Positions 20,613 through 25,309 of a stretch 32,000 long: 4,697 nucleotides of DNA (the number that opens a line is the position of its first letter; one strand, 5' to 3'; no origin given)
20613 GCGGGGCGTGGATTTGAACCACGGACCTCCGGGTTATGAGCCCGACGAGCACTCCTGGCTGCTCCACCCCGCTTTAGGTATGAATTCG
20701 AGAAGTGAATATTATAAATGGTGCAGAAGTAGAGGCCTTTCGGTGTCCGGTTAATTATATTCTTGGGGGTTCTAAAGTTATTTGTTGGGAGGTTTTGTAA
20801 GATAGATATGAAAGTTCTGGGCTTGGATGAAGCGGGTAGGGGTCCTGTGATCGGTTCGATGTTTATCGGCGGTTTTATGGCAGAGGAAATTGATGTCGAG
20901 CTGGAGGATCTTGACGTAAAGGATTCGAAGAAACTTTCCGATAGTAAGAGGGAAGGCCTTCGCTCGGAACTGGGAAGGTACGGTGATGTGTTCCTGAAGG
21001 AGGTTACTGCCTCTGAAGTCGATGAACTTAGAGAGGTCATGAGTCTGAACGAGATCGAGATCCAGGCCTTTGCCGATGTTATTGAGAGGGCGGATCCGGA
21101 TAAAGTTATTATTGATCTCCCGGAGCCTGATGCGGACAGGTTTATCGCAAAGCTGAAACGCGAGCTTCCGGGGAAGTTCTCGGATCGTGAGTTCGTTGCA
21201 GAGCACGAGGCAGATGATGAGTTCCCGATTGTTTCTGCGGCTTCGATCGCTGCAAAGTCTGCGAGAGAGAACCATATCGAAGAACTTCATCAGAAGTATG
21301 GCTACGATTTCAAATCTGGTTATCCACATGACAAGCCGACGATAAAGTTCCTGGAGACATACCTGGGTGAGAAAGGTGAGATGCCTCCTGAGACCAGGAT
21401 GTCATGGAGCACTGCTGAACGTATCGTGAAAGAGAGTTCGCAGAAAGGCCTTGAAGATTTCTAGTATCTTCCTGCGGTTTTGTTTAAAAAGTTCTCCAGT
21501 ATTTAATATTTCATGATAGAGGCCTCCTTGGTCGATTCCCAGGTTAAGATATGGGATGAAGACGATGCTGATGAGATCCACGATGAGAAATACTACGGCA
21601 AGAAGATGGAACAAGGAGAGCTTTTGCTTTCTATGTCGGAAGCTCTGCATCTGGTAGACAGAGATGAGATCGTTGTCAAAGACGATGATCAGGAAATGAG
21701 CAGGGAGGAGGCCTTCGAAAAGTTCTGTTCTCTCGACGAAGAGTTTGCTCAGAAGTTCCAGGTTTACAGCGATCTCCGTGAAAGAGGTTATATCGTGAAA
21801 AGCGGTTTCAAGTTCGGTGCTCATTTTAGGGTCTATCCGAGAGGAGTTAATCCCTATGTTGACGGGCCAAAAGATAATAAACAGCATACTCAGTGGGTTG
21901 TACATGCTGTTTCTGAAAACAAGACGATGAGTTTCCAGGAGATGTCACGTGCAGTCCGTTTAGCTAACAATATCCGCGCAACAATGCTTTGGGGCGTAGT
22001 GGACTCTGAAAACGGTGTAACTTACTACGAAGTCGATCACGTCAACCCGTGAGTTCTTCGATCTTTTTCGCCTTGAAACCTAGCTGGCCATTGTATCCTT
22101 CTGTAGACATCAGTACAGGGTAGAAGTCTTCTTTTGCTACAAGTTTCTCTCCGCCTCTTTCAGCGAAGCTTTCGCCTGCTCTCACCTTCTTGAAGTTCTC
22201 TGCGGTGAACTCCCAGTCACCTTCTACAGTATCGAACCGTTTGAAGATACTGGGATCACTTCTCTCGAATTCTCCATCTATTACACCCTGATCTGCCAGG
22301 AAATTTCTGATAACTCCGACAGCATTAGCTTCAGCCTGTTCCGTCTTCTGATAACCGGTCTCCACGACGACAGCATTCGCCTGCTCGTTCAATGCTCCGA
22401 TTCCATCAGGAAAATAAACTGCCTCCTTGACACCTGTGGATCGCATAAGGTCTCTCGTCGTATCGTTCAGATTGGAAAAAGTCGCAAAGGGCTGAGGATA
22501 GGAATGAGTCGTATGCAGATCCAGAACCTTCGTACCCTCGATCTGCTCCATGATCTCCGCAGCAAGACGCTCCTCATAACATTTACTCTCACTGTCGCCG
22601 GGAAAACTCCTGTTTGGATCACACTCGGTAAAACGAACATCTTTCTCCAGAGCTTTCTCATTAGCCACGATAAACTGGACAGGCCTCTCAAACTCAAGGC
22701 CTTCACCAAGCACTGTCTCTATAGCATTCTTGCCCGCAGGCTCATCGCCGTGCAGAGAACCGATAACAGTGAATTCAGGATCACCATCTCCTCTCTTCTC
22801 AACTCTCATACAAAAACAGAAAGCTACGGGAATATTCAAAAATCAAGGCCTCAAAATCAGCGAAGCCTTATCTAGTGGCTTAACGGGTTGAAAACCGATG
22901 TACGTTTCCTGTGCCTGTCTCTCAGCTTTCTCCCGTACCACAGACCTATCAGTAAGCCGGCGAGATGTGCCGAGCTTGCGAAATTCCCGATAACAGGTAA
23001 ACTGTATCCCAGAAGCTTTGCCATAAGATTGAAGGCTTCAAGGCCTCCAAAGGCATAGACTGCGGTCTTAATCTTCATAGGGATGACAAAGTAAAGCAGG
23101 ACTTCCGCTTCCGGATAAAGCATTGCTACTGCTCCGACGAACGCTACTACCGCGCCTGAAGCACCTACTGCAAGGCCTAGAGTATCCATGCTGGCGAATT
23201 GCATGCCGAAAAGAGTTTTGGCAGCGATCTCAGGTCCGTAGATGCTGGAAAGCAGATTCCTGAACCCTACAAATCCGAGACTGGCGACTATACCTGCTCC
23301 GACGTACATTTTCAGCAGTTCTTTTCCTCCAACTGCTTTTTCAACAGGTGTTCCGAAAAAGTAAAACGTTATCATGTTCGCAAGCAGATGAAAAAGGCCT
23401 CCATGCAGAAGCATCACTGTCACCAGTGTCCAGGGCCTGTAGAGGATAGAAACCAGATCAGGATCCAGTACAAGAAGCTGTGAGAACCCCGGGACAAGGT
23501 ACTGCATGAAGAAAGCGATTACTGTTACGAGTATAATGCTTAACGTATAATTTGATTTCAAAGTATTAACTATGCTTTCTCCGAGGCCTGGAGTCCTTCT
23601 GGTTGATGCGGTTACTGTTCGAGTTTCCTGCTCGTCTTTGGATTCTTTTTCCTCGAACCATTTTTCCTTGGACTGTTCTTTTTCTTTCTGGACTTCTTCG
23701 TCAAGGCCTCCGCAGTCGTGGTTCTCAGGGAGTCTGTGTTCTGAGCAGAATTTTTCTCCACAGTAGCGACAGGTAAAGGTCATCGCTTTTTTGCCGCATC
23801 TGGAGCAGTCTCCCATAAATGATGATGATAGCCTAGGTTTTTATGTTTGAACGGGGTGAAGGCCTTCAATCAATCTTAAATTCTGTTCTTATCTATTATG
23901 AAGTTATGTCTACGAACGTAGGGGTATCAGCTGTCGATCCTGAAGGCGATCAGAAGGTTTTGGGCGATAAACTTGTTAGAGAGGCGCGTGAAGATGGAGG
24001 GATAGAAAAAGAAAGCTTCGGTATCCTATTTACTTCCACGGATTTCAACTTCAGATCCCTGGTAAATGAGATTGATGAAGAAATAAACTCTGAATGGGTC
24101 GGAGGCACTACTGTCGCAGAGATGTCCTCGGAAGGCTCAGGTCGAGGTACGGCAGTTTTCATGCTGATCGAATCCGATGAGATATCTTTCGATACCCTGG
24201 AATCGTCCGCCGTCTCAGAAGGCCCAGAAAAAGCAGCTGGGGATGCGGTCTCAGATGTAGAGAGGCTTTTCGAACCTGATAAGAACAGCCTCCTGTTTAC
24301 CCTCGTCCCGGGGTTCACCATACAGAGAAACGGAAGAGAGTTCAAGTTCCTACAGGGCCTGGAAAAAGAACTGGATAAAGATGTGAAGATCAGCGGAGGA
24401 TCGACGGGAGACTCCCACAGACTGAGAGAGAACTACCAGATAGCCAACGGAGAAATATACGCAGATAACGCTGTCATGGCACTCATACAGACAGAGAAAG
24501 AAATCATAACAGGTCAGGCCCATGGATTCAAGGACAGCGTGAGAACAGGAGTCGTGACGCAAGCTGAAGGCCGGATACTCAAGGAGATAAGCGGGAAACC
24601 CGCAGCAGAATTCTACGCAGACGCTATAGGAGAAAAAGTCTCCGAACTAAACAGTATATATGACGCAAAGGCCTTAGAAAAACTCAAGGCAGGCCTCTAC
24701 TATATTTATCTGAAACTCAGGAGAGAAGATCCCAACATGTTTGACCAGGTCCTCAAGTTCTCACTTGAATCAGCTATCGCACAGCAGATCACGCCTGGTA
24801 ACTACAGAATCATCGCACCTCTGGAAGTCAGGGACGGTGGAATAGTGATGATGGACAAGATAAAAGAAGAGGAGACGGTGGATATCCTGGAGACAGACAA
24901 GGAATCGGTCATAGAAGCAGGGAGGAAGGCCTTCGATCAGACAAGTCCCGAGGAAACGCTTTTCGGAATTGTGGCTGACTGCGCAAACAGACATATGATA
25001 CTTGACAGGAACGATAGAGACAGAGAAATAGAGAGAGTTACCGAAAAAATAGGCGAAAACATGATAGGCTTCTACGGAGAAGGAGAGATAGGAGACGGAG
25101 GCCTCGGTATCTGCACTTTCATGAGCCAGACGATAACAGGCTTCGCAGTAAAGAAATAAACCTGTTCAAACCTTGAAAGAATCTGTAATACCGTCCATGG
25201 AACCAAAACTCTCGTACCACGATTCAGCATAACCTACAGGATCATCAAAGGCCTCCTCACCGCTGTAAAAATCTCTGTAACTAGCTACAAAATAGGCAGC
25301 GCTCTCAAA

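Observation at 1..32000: AGGCCT behaves as a highly iterated palindrome across the whole window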

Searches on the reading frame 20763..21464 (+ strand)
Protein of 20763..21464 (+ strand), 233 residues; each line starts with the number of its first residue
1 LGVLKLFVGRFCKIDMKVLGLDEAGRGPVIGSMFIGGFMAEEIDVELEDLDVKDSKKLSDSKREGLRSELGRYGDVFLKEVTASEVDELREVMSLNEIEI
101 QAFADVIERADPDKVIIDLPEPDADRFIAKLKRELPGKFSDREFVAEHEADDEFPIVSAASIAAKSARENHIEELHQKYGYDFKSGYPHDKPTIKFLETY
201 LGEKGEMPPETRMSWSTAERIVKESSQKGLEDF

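Call 13: search_protein_families(library=pfam, proteins=[window:20763-21464:+])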
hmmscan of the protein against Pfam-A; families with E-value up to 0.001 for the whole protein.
window:20763-21464:+ (233 aa): 1 family
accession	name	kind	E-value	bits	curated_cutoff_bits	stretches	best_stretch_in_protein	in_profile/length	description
PF01351.25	RNase_HII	-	1.4e-38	133.2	25.8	1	19-217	1-198/199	Ribonuclease HII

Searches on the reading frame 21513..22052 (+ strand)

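Call 13: search_protein_families(library=pfam, proteins=[window:21513-22052:+])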
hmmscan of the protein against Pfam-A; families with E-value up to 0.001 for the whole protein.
window:21513-22052:+ (179 aa): 2 families
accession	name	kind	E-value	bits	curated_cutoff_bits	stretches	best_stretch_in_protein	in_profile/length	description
PF01974.23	tRNA_int_endo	-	3.5e-26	91.5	27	1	78-171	1-85/85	tRNA intron endonuclease, catalytic C-terminal domain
PF02778.19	tRNA_int_endo_N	-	8.8e-16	57.6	21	1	3-66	2-65/67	tRNA intron endonuclease, N-terminal domain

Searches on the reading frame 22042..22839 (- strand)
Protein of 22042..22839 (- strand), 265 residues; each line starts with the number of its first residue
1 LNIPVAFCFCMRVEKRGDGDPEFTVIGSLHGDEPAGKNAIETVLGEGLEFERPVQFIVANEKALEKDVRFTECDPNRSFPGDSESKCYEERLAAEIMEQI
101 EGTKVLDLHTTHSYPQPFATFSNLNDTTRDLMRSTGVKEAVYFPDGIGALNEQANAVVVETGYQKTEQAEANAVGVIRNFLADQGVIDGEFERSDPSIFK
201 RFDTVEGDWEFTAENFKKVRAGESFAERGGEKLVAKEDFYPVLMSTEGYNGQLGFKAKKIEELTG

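Call 7: search_protein_families(library=pfam, proteins=[window:22042-22839:-])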
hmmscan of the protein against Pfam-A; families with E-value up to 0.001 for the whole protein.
window:22042-22839:- (265 aa): 1 family
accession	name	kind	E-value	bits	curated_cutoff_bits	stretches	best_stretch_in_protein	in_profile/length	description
PF24827.1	AstE_AspA_cat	-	1.2e-09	38.4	25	1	24-113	6-108/192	Succinylglutamate desuccinylase/Aspartoacylase catalytic domain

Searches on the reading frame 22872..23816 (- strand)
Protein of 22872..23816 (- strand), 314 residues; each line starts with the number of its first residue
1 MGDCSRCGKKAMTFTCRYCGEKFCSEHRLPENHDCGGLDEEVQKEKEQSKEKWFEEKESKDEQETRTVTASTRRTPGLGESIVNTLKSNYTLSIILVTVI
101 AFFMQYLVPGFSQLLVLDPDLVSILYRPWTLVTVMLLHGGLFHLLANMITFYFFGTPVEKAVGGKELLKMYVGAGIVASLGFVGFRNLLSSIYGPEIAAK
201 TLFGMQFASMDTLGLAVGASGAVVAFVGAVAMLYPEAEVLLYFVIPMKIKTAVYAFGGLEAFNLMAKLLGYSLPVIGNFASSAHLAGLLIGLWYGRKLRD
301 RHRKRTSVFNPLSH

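Call 7: search_protein_families(library=pfam, proteins=[window:22872-23816:-])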
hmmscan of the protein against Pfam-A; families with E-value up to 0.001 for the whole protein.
window:22872-23816:- (314 aa): 3 families
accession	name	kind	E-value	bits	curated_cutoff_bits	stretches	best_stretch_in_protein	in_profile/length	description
PF01694.28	Rhomboid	-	1.7e-25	90.3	22.6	1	128-298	4-140/143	Rhomboid domain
PF01428.23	zf-AN1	-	2e-11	44.3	27.9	1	4-39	1-39/40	AN1-like Zinc finger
PF08551.15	DUF1751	-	1.8e-05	25.7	22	1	124-196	4-76/99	Eukaryotic integral membrane protein (DUF1751)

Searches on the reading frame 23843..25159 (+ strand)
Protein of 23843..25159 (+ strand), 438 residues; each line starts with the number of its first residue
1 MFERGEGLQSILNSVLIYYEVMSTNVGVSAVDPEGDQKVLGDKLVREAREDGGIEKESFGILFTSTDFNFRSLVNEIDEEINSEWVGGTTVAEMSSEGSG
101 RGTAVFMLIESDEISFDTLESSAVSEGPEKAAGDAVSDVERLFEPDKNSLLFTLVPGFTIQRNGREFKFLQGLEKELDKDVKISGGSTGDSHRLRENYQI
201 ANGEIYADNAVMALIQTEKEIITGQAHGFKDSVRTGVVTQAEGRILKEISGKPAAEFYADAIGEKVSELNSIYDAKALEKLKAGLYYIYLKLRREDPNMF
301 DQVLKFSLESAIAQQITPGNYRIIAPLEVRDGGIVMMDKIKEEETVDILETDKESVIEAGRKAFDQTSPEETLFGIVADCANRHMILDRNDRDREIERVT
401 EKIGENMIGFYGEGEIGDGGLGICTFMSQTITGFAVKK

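Call 7: search_protein_families(library=pfam, proteins=[window:23843-25159:+])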
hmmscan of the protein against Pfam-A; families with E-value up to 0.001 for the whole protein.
window:23843-25159:+ (438 aa): 2 families
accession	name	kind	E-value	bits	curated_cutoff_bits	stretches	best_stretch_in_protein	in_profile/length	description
PF08495.15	FIST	-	4.6e-28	98.8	23.2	1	59-252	2-189/189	FIST N domain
PF10442.14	FIST_C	-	1.5e-14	54.7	28.5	1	290-417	9-130/131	FIST C domain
